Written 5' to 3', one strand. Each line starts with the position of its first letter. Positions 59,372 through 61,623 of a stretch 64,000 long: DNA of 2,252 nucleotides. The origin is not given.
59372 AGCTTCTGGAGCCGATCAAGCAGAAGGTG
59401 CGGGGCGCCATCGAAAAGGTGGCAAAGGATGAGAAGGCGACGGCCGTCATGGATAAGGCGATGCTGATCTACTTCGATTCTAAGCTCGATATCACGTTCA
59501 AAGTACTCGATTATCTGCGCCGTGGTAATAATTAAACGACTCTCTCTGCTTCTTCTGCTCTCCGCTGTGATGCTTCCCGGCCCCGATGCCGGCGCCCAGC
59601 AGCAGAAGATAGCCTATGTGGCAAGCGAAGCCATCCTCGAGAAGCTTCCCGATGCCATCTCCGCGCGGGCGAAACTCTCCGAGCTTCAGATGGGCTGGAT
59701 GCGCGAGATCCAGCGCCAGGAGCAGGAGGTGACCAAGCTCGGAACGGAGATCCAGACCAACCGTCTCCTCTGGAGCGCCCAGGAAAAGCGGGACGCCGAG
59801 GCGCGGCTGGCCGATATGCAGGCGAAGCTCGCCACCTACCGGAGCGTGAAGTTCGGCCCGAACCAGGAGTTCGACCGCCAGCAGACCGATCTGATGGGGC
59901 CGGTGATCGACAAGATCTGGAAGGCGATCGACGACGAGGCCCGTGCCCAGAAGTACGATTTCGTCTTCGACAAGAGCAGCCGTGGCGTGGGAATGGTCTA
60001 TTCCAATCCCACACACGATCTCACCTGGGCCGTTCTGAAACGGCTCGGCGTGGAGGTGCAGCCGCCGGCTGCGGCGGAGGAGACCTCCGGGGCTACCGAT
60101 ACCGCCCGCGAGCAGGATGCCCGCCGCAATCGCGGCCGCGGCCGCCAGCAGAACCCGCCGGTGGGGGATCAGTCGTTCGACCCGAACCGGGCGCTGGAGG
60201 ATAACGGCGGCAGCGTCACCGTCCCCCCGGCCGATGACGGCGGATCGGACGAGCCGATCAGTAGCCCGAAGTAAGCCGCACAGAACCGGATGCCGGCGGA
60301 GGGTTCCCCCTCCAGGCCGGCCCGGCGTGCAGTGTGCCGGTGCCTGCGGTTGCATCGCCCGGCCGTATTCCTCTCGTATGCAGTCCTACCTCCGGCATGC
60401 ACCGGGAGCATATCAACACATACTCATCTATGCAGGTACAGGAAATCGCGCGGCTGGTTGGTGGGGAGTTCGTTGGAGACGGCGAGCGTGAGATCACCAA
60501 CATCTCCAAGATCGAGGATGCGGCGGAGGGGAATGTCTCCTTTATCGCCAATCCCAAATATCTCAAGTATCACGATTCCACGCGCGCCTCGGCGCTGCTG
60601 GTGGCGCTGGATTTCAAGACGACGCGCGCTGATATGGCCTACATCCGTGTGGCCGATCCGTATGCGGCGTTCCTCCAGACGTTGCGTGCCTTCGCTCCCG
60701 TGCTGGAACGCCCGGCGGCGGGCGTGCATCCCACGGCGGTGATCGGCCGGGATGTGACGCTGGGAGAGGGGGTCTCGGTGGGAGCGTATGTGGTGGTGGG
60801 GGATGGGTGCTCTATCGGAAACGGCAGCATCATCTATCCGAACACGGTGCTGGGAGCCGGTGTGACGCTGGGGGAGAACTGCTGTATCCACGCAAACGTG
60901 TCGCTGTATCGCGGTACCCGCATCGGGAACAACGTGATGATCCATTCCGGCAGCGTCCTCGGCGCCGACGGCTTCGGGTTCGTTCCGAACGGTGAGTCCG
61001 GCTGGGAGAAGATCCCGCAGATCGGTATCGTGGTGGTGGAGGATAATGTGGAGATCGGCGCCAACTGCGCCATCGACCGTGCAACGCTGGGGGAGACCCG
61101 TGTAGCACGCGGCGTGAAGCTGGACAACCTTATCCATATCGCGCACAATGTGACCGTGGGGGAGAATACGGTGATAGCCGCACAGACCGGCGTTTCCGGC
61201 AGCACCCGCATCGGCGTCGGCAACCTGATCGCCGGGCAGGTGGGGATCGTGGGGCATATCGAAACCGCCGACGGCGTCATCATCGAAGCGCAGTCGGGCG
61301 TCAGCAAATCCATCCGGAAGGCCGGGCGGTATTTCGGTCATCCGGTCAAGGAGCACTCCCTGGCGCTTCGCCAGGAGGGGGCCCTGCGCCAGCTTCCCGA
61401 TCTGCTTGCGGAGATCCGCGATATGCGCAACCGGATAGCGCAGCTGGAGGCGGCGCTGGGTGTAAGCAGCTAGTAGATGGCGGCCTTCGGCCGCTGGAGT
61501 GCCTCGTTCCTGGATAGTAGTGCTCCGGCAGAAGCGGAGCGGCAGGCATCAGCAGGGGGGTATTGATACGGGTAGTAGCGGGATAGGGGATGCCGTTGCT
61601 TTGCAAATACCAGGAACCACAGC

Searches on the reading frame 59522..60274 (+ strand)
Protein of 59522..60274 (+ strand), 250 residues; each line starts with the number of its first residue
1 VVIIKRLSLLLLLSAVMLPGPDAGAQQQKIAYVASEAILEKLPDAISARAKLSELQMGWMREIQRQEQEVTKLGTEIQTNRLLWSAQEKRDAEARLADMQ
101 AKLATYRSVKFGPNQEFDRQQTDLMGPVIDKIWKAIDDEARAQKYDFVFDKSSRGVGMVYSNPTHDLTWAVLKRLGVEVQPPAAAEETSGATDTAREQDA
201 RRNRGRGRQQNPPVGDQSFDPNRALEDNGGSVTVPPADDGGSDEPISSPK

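Call 105: search_protein_families(library=pfam, proteins=[window:59522-60274:+], max_evalue=0.001)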
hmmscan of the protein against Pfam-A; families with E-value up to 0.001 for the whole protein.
window:59522-60274:+ (250 aa): 1 family
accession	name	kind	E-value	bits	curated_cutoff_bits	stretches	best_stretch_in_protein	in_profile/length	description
PF03938.19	OmpH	-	1e-27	97.5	32.4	1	29-175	1-141/141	Outer membrane protein (OmpH-like)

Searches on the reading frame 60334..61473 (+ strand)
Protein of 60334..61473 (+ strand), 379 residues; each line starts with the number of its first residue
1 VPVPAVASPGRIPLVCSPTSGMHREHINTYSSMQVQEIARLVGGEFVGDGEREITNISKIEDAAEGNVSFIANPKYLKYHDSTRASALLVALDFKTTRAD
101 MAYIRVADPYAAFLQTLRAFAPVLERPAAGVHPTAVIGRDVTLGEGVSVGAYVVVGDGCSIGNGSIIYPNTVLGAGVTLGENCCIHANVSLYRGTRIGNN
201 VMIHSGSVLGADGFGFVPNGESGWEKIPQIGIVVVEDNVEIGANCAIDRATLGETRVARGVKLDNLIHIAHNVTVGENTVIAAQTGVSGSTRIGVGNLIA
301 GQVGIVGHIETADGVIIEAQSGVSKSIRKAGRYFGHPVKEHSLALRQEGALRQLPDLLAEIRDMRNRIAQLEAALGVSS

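Call 105: search_protein_families(library=pfam, proteins=[window:60334-61473:+], max_evalue=0.001)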
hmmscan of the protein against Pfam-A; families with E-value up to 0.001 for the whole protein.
window:60334-61473:+ (379 aa): 4 families
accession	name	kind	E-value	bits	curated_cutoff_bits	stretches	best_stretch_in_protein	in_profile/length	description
PF00132.30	Hexapep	-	7.1e-28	95.6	27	5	158-190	1-33/36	Bacterial transferase hexapeptide (six repeats)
PF04613.19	LpxD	-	8.4e-19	67.6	30.8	1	52-118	2-69/70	UDP-3-O-[3-hydroxymyristoyl] glucosamine N-acyltransferase, LpxD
PF25084.1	LbH_EIF2B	-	1.5e-12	47.9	54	1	131-211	18-95/105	EIF2B subunit epsilon LbH domain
PF14602.12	Hexapep_2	-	3.1e-07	30.4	27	1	153-192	2-33/34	Hexapeptide repeat of succinyl-transferase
